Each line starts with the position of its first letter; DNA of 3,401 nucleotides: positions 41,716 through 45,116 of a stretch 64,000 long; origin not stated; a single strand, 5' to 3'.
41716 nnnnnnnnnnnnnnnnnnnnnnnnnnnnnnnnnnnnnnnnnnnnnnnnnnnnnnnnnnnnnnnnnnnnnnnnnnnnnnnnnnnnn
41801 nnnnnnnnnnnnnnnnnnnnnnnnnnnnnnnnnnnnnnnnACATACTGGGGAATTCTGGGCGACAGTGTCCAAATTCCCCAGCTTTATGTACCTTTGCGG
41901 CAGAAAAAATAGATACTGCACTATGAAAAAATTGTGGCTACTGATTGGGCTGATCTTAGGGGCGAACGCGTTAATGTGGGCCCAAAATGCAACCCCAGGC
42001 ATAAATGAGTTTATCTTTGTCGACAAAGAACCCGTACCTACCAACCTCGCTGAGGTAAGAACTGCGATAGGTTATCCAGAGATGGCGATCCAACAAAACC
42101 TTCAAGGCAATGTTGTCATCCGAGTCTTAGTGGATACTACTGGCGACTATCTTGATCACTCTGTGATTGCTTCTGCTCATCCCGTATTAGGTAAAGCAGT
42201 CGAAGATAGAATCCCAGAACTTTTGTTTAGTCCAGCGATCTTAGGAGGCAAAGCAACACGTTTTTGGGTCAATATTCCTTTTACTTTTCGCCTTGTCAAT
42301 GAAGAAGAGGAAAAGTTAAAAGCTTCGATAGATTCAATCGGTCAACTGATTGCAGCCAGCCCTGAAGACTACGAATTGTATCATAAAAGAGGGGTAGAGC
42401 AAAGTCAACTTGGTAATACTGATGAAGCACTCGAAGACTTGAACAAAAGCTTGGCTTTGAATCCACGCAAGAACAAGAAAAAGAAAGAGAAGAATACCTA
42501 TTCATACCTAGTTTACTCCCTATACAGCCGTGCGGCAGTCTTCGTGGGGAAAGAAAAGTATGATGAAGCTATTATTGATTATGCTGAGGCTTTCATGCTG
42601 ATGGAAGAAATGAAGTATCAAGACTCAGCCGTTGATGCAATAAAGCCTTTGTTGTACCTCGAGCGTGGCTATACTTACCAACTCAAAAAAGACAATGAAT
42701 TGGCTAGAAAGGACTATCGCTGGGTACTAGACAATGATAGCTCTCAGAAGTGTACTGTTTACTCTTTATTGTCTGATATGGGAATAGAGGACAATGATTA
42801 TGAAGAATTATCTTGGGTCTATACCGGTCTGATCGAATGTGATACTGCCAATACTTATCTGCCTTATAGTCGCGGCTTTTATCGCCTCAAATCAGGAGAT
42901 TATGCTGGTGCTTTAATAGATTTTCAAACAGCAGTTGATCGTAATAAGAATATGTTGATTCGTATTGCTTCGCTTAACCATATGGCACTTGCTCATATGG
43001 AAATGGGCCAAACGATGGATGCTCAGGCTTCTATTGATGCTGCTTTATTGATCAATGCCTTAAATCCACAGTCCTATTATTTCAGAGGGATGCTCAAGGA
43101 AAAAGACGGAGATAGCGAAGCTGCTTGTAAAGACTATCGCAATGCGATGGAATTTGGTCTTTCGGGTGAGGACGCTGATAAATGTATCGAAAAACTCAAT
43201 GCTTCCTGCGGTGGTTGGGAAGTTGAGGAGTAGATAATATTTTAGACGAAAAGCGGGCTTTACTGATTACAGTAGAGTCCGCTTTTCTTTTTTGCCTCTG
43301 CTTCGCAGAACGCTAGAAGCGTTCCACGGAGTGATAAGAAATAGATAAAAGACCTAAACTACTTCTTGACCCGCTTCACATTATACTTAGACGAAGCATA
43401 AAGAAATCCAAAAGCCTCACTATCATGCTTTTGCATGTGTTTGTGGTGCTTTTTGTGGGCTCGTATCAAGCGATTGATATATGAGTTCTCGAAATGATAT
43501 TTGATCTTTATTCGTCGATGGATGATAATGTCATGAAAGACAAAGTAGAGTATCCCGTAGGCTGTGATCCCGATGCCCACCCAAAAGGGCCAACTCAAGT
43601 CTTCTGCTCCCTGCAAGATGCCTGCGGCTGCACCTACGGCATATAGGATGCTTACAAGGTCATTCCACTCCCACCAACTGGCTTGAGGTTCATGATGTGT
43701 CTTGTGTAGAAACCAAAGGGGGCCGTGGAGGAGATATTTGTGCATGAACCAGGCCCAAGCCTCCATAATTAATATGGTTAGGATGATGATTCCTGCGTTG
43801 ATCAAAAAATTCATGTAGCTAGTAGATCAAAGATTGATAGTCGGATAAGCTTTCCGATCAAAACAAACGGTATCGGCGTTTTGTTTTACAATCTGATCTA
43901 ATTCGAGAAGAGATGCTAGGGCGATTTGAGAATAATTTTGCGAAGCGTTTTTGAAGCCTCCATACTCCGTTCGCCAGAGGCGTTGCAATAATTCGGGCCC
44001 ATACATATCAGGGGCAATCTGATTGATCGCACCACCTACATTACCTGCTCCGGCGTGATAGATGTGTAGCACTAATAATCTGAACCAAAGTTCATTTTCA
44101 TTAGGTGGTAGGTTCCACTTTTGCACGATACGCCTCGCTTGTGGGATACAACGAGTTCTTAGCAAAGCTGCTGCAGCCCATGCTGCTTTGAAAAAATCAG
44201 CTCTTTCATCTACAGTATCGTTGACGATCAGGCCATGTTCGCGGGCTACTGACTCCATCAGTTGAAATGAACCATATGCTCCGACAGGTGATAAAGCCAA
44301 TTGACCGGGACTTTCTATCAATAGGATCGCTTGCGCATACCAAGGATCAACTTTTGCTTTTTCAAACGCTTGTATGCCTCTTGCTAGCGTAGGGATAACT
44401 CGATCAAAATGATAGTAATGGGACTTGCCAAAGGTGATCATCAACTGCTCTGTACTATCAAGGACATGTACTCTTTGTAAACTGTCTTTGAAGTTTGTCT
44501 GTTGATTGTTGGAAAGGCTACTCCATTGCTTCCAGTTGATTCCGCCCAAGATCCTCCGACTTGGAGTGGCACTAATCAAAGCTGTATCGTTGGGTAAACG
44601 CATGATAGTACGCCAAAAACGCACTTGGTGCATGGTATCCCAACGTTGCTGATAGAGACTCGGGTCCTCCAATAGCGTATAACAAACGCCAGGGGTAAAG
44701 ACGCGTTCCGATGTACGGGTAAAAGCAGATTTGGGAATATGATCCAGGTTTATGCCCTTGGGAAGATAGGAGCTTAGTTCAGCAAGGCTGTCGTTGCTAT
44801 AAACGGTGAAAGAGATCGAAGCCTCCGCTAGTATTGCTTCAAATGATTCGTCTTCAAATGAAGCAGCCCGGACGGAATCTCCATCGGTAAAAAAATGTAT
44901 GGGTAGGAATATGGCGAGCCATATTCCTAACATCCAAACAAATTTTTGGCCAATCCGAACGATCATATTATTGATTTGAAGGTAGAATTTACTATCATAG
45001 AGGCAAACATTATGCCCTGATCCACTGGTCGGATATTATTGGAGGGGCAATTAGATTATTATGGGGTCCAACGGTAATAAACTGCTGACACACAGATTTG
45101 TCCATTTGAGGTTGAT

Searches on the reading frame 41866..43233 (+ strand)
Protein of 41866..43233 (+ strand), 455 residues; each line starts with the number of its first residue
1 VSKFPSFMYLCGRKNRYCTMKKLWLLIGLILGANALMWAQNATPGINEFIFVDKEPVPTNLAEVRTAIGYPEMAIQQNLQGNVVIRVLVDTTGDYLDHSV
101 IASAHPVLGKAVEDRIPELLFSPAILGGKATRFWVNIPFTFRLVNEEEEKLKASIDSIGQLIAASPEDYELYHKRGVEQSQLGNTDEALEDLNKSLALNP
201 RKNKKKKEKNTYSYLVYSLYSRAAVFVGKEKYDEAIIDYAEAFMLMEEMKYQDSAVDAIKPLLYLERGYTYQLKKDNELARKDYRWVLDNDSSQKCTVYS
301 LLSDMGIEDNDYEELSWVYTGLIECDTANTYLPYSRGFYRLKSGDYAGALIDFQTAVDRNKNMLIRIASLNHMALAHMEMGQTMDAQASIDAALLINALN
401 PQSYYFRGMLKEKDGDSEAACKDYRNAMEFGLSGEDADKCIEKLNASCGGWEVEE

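Call 3: search_protein_families(library=pfam, proteins=[window:41866-43233:+], max_evalue=1)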
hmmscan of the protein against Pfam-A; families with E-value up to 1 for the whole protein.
window:41866-43233:+ (455 aa): 18 families
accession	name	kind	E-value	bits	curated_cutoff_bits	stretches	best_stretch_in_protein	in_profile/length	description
PF00515.34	TPR_1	-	3.3e-18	65.1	27.8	3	170-201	2-33/34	Tetratricopeptide repeat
PF07719.23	TPR_2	-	8.3e-17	60.3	27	3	170-201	2-33/34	Tetratricopeptide repeat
PF13371.12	TPR_9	-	3.5e-13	49.8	35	2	154-201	14-61/73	Tetratricopeptide repeat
PF13181.12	TPR_8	-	4.6e-13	48.6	25.7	2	169-200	1-32/34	Tetratricopeptide repeat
PF03544.19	TonB_C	-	1.5e-12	48.2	24.6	1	69-143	4-79/79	Gram-negative bacterial TonB protein C-terminal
PF13432.12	TPR_16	-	3.2e-07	31.1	32.7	1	373-421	3-51/65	Tetratricopeptide repeat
PF13424.12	TPR_12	-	1.1e-06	29.2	30.1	0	171-198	47-74/77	Tetratricopeptide repeat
PF13431.12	TPR_17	-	3.1e-06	27.5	24.4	1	161-190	5-34/34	Tetratricopeptide repeat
PF14559.12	TPR_19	-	0.0014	19.3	25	1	341-402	2-60/68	Tetratricopeptide repeat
PF13414.12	TPR_11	-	0.0023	18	26.8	1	181-200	6-25/42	TPR repeat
PF14561.12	TPR_20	-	0.0058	17.4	25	1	153-206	6-59/90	Tetratricopeptide repeat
PF10516.15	SHNi-TPR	-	0.046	13.7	21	0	186-198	18-30/38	SHNi-TPR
PF13374.12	TPR_10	-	0.051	14.1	27.5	0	367-383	2-18/42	Tetratricopeptide repeat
PF24575.1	TPR_Slam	-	0.082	13.8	35.2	0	231-254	43-66/104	Surface lipoprotein assembly modifier, N-terminal TPR repeats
PF13428.12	TPR_14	-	0.087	14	23.5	0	178-200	10-32/44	Tetratricopeptide repeat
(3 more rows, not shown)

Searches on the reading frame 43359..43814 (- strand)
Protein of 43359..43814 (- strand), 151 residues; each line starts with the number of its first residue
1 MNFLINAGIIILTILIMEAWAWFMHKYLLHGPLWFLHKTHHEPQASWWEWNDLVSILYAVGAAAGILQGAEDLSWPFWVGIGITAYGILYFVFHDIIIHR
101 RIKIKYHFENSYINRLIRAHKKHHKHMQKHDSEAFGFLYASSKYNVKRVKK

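Call 3: search_protein_families(library=pfam, proteins=[window:43359-43814:-], max_evalue=1)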
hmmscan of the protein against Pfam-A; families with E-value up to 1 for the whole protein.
window:43359-43814:- (151 aa): 1 family
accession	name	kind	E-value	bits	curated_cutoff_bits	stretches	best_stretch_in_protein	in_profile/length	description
PF04116.19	FA_hydroxylase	-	4.1e-10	40.6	31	1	11-137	2-121/132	Fatty acid hydroxylase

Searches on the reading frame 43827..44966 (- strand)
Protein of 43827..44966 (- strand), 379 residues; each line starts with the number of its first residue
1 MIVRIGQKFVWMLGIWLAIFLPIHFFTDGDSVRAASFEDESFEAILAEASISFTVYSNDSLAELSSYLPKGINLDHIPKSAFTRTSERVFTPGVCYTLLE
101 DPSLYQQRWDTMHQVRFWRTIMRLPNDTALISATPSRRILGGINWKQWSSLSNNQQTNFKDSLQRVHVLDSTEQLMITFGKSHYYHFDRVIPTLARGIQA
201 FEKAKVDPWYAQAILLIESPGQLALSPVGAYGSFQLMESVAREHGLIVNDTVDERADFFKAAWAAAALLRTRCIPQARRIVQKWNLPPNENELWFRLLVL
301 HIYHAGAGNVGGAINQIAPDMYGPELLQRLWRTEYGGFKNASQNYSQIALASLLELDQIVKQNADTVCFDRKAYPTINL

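Call 3: search_protein_families(library=pfam, proteins=[window:43827-44966:-], max_evalue=1)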
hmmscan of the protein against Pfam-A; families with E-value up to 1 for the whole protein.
window:43827-44966:- (379 aa): 1 family
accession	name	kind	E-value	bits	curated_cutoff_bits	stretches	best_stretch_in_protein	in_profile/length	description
PF01464.25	SLT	-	2.3e-06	27.6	21.3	1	199-314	5-105/117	Transglycosylase SLT domain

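Call 63: search_protein_families(library=padloc, proteins=[window:43827-44966:-], max_evalue=0.01)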
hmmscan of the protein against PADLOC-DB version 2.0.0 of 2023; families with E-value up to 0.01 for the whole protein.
window:43827-44966:- (379 aa): 0 families
